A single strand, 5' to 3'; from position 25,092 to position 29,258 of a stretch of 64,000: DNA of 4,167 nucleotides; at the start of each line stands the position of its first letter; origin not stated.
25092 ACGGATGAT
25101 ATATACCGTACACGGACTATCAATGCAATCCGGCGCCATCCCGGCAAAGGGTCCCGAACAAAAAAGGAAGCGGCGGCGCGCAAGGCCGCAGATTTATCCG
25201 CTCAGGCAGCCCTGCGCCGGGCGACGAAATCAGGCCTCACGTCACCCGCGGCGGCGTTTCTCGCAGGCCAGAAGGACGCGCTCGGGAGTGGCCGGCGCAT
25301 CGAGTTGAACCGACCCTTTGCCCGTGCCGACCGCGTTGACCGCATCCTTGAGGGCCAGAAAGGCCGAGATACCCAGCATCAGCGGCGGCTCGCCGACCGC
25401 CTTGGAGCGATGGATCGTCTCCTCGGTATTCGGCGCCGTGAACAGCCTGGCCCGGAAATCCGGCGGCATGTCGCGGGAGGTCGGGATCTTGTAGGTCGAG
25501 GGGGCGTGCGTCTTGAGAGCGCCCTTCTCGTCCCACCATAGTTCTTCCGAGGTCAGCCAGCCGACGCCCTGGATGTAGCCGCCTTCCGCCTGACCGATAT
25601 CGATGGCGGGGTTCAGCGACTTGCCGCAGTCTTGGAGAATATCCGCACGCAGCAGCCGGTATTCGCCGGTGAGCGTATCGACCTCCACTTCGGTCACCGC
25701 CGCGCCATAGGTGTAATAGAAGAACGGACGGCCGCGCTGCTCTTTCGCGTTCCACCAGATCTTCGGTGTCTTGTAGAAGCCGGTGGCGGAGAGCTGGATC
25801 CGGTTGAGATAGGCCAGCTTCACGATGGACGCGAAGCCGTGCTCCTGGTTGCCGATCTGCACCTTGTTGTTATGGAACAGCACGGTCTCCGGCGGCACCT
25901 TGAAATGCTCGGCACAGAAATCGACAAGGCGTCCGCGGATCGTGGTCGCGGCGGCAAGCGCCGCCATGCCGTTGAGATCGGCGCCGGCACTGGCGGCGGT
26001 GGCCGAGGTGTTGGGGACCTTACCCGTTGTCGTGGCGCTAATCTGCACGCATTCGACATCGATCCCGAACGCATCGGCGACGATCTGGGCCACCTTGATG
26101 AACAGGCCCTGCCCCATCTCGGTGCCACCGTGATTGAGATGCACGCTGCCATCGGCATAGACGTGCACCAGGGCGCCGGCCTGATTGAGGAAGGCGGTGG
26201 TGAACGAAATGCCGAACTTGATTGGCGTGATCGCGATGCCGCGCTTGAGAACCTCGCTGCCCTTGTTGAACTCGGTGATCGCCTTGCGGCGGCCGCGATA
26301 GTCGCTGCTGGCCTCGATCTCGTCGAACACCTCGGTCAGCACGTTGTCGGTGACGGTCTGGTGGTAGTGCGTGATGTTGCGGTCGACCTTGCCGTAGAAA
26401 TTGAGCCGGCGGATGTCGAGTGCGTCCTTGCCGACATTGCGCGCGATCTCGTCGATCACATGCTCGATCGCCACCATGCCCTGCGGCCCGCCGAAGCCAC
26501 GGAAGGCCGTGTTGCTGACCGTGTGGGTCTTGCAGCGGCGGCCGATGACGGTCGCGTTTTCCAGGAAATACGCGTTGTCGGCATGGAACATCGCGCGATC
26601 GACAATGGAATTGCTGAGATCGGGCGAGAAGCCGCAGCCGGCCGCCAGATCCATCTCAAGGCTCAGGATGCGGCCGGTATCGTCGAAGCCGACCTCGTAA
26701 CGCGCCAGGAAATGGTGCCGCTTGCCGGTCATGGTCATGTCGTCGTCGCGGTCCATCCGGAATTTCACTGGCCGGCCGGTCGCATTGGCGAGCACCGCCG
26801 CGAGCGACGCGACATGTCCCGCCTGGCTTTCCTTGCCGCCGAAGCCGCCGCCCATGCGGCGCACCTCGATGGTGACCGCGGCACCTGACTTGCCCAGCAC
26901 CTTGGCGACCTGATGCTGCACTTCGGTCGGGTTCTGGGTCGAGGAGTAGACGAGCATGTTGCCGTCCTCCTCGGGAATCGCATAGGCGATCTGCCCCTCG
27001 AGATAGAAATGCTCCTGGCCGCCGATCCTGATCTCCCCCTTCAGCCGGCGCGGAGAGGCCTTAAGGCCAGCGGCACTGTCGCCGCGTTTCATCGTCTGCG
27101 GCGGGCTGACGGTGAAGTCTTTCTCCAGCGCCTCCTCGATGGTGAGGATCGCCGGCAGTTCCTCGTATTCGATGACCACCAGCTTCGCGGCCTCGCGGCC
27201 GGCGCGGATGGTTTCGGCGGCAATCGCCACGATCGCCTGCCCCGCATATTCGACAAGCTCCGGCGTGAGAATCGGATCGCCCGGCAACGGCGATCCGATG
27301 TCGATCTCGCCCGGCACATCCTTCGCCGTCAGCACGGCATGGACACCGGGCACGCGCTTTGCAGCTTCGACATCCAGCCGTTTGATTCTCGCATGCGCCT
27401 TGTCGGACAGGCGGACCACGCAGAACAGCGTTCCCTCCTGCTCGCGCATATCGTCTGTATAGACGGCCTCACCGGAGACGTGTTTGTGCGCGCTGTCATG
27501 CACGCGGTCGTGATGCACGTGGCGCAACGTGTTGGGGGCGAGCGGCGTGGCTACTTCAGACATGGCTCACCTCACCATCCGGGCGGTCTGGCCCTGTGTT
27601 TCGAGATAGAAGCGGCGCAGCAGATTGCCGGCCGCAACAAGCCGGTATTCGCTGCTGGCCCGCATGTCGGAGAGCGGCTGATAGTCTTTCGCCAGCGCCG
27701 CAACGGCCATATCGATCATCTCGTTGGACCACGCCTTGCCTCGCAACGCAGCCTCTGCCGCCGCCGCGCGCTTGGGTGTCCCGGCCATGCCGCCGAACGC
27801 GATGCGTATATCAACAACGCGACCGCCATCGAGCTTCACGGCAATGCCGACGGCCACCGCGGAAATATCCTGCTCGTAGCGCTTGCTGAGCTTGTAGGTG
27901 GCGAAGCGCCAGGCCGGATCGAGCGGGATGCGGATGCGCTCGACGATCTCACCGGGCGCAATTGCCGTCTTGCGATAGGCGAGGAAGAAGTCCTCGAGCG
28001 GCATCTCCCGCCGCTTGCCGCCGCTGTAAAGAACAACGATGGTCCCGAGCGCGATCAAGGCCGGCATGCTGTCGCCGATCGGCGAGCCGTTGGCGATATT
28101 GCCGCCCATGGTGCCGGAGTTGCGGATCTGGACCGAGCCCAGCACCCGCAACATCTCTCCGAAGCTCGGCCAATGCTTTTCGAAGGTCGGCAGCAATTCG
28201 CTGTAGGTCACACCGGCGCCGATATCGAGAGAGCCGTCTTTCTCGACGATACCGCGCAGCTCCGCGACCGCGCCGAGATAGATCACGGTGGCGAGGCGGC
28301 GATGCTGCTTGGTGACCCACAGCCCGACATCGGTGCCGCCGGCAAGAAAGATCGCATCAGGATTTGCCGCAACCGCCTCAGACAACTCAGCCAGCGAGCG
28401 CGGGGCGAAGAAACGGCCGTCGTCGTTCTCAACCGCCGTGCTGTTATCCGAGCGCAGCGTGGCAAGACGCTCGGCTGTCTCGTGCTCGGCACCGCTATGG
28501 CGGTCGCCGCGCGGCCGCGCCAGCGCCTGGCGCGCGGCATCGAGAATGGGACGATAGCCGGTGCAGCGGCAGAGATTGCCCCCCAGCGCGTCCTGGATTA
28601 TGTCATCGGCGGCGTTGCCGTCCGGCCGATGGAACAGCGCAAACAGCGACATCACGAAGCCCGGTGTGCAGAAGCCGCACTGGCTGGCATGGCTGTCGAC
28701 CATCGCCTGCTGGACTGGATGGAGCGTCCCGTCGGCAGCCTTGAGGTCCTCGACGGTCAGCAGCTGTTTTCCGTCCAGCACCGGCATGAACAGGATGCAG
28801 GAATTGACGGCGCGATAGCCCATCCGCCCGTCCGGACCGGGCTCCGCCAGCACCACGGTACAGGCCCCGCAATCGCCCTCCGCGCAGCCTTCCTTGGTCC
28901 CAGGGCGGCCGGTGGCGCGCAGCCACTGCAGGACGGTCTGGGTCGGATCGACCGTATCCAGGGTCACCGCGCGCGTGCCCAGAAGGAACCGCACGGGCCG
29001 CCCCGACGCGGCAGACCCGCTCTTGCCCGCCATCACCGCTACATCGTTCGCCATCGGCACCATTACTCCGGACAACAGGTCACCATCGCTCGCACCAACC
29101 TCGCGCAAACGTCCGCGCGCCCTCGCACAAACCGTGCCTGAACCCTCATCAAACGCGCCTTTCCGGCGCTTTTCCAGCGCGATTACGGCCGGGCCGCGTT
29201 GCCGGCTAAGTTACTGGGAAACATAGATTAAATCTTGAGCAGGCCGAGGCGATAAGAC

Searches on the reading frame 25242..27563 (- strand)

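Call 27: search_protein_families(library=pfam, proteins=[window:25242-27563:-], max_evalue=0.00001)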
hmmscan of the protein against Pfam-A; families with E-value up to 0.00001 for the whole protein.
window:25242-27563:- (773 aa): 3 families
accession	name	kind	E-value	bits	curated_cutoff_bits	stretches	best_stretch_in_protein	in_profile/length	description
PF20256.3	MoCoBD_2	-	1.1e-98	330.7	27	1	416-700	2-283/283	Molybdopterin cofactor-binding domain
PF02738.23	MoCoBD_1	-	1e-82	277.4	27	1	157-389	12-244/244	Molybdopterin cofactor-binding domain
PF01315.27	Ald_Xan_dh_C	-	2.3e-26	92.7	31.3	1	30-137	1-110/110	Aldehyde oxidase and xanthine dehydrogenase, a/b hammerhead domain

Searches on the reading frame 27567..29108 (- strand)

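Call 11: search_protein_families(library=ncbifam, proteins=[window:27567-29108:-], max_evalue=0.00001)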
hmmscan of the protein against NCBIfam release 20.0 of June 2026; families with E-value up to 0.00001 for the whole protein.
window:27567-29108:- (513 aa): 17 families
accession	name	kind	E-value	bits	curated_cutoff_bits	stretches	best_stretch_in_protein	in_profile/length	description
TIGR02963.1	xanthine_xdhA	equivalog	8.2e-189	628.1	467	1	39-504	1-468/468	xanthine dehydrogenase small subunit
TIGR02969.1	mam_aldehyde_ox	subfamily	4.5e-54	183.4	1912.3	2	41-193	5-158/1330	aldehyde oxidase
NF043083.1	XdhB_XDHase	equivalog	1.6e-51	175.1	310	1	234-500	8-279/289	xanthine dehydrogenase subunit XdhB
NF007427.0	PRK09971.1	equivalog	1.2e-44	152.7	287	1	234-500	8-279/292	xanthine dehydrogenase FAD-binding subunit XdhB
NF041019.1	glyceraldDH_beta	equivalog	1.4e-43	149.1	350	1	233-496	8-272/280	glyceraldehyde dehydrogenase subunit beta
NF043084.2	XdhC_XDHase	equivalog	1.4e-36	125.3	217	1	52-195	15-149/151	xanthine dehydrogenase subunit XdhC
NF041020.1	glyceraldDH_gamma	equivalog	1.2e-33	116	290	1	52-196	25-159/164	glyceraldehyde dehydrogenase subunit gamma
NF007387.0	PRK09908.1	equivalog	8.4e-30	103.3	212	1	53-193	22-153/159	xanthine dehydrogenase iron sulfur-binding subunit XdhC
TIGR03193.1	4hydroxCoAred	equivalog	5.8e-29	100.9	257.8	1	51-193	13-145/148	4-hydroxybenzoyl-CoA reductase subunit gamma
NF045668.1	pterin_aldehy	equivalog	7.2e-28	97.1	1100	1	53-204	16-160/905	molybdopterin-dependent aldehyde oxidoreductase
TIGR03199.1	pucC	equivalog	7.7e-28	97.5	306.05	1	236-496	1-261/264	xanthine dehydrogenase subunit C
TIGR03198.1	pucE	equivalog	4e-27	94.5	254.3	1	47-195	12-148/151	xanthine dehydrogenase subunit E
TIGR03311.1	Se_dep_XDH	equivalog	8.5e-25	87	830.45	1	52-200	11-148/848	selenium-dependent xanthine dehydrogenase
TIGR03195.1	4hydrxCoA_B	equivalog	2.7e-24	85.9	404.55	2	345-500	159-315/321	4-hydroxybenzoyl-CoA reductase subunit beta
NF008514.0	PRK11433.1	equivalog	1.3e-21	77.1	322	1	26-195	40-213/218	aldehyde dehydrogenase iron-sulfur subunit PaoA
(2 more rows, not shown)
